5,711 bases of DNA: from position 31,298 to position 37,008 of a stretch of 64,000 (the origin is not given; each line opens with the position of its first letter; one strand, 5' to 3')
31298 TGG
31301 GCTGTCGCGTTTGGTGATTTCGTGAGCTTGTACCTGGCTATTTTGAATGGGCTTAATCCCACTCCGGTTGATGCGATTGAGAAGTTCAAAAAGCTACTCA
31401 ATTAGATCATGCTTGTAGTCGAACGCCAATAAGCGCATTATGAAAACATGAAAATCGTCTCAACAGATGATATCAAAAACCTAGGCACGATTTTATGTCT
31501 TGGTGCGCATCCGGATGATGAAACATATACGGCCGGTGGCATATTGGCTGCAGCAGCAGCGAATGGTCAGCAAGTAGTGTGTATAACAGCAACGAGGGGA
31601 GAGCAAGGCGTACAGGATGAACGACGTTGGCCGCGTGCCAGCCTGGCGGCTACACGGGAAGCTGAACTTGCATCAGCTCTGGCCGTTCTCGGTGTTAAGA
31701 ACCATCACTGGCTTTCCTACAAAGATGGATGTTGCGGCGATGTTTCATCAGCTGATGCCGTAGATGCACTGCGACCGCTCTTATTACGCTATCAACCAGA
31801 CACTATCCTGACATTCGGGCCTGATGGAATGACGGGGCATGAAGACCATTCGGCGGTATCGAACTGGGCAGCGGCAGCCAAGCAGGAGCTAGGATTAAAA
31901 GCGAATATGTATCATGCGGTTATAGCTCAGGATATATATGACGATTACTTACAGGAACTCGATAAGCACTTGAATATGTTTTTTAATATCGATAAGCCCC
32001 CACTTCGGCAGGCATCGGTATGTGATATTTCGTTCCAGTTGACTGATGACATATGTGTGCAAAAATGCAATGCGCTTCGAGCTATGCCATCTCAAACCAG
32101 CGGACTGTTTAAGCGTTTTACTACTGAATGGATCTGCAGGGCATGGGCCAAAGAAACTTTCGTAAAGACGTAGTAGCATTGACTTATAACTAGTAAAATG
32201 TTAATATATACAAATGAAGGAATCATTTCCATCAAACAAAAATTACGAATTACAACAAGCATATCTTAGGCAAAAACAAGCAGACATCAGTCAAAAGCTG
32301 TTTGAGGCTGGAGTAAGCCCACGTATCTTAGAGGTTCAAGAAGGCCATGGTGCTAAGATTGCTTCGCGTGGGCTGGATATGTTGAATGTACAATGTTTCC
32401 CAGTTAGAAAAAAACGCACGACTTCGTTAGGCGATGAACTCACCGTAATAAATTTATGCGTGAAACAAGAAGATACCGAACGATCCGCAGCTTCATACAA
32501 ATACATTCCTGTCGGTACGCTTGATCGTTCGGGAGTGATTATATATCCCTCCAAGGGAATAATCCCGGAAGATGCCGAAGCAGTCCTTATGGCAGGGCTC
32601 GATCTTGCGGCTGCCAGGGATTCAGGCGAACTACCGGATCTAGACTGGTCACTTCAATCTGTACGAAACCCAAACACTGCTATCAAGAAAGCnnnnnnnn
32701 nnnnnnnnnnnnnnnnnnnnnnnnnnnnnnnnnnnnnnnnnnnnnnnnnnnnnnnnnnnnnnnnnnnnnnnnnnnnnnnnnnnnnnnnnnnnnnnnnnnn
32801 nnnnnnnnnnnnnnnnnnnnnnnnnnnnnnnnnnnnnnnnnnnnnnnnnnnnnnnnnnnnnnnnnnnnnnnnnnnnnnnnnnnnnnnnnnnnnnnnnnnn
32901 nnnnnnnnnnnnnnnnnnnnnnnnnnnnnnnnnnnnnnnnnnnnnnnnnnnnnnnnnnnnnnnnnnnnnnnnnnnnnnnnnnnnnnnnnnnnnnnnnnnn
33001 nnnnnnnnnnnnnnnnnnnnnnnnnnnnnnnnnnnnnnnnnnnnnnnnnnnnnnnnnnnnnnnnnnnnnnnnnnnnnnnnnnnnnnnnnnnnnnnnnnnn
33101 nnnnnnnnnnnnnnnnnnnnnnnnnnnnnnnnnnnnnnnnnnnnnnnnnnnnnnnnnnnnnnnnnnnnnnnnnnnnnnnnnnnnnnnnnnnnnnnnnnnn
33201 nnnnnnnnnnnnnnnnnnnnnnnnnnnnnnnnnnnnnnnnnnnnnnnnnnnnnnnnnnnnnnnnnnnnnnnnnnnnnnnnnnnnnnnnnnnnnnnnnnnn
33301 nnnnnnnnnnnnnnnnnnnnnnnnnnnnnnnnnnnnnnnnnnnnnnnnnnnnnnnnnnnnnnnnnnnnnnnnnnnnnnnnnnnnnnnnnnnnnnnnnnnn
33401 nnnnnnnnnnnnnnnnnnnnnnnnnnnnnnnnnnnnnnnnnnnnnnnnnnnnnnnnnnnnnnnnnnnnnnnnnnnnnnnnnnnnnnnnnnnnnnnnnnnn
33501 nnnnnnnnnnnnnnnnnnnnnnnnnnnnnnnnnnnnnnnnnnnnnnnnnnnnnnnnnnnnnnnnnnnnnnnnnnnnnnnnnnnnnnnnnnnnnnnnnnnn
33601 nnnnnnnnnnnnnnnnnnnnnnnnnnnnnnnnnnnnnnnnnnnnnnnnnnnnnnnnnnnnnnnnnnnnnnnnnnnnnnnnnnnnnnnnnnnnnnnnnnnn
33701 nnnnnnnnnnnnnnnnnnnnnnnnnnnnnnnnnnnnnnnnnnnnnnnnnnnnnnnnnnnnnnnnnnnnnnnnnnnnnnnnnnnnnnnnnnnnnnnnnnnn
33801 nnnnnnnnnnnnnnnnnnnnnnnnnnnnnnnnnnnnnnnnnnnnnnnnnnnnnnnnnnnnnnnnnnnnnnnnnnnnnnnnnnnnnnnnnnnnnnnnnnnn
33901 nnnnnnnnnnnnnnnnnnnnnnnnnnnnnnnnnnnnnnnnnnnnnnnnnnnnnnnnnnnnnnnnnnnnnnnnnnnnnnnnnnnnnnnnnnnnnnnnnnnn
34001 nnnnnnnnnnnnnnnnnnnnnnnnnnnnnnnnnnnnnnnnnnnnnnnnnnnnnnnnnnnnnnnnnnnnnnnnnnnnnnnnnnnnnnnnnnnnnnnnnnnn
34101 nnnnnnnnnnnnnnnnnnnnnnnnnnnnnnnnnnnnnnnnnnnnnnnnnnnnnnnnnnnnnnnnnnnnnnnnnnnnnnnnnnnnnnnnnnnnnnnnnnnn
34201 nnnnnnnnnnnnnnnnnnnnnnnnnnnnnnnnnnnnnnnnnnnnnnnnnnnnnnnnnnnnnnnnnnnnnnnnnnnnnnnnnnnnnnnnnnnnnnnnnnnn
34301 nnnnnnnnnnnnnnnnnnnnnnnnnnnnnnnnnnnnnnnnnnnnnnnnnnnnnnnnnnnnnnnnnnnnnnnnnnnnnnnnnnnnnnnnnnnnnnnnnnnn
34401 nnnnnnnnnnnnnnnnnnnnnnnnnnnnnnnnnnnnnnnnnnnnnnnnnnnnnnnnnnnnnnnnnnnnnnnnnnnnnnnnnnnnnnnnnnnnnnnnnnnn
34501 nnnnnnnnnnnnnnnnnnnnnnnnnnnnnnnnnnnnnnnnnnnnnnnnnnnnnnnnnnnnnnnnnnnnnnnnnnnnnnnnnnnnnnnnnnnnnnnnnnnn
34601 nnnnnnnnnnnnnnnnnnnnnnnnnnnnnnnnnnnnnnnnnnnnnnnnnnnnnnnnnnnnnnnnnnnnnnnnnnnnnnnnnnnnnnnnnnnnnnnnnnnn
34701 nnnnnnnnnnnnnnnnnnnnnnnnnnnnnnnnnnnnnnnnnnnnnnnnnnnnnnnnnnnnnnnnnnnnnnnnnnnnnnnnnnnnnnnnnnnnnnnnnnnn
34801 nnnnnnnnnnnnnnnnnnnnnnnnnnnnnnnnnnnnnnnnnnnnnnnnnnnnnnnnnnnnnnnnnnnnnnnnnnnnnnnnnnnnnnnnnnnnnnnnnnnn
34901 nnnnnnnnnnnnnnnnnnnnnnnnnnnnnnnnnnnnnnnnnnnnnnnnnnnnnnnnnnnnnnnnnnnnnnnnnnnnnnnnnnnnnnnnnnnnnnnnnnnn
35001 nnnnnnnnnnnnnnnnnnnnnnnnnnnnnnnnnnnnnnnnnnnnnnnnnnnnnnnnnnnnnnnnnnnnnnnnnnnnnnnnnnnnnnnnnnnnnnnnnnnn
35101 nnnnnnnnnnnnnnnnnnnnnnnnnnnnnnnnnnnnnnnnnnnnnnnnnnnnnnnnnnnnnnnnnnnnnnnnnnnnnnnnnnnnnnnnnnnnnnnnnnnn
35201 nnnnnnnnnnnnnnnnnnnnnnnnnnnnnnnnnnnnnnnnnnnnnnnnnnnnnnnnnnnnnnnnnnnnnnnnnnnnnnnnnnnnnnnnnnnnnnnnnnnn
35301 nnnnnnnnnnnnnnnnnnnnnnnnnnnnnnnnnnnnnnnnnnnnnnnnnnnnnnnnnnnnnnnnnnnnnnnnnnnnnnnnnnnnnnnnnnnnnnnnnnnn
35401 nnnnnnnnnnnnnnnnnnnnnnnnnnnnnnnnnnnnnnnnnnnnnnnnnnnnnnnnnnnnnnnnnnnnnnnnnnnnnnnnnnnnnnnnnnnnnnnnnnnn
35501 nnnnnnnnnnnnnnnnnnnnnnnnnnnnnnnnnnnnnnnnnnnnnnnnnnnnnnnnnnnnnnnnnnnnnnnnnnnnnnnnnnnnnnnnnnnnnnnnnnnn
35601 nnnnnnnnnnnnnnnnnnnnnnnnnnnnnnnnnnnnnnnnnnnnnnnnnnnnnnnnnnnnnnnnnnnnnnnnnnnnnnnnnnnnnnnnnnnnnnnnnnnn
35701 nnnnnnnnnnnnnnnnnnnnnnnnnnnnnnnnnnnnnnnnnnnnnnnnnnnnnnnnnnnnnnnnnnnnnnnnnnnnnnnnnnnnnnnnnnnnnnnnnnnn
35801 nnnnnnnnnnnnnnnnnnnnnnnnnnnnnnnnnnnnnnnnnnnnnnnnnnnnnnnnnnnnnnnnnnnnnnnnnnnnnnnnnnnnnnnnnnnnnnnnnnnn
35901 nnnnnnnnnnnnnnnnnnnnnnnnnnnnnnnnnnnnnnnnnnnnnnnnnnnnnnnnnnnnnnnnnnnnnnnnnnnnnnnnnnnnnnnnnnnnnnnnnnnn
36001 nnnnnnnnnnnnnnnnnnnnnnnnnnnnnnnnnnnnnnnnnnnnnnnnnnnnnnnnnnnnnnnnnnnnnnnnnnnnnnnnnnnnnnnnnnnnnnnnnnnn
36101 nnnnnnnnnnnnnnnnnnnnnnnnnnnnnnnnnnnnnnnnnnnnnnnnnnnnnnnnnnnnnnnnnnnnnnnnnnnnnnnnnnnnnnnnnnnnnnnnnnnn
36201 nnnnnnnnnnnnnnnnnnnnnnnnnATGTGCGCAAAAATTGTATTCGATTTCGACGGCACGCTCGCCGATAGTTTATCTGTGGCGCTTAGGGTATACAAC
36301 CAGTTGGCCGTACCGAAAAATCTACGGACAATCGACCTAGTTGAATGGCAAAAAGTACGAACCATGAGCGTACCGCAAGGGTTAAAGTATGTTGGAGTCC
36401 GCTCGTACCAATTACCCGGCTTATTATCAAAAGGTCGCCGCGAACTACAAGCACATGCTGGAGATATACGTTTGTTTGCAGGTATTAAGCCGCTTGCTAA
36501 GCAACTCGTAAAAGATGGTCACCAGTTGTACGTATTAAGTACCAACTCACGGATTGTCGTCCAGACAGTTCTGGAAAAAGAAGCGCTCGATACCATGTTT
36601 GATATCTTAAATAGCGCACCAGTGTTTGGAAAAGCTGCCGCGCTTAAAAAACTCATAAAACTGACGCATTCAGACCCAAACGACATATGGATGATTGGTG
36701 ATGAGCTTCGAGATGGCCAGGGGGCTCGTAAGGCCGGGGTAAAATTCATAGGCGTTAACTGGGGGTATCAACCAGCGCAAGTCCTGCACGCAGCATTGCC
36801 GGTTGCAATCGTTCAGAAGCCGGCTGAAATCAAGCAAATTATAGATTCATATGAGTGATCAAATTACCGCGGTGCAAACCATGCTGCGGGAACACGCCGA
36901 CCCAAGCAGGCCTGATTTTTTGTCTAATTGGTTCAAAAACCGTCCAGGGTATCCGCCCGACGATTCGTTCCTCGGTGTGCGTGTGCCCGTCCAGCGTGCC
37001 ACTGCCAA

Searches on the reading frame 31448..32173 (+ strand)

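Call 30: search_protein_families(library=pfam, proteins=[window:31448-32173:+], max_evalue=0.0001)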
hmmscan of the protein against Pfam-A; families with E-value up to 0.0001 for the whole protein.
window:31448-32173:+ (241 aa): 1 family
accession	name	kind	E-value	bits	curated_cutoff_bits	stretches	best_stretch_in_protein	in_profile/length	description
PF02585.22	PIG-L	-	1.7e-31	109.9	28.2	1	16-144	1-128/129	GlcNAc-PI de-N-acetylase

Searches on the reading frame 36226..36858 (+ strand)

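Call 30: search_protein_families(library=pfam, proteins=[window:36226-36858:+], max_evalue=0.0001)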
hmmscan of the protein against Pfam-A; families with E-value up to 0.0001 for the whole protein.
window:36226-36858:+ (210 aa): 4 families
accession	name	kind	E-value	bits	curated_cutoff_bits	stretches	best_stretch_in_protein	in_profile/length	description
PF13419.12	HAD_2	-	2e-24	87.1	23.8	1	5-177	1-178/178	Haloacid dehalogenase-like hydrolase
PF00702.32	Hydrolase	-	6.5e-15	56.5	26.4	1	5-171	4-191/191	haloacid dehalogenase-like hydrolase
PF12710.13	HAD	-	4.3e-10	40.8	27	1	5-163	1-184/189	haloacid dehalogenase-like hydrolase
PF13242.12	Hydrolase_like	-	1.2e-07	31.9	22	1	138-188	6-59/75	HAD-hyrolase-like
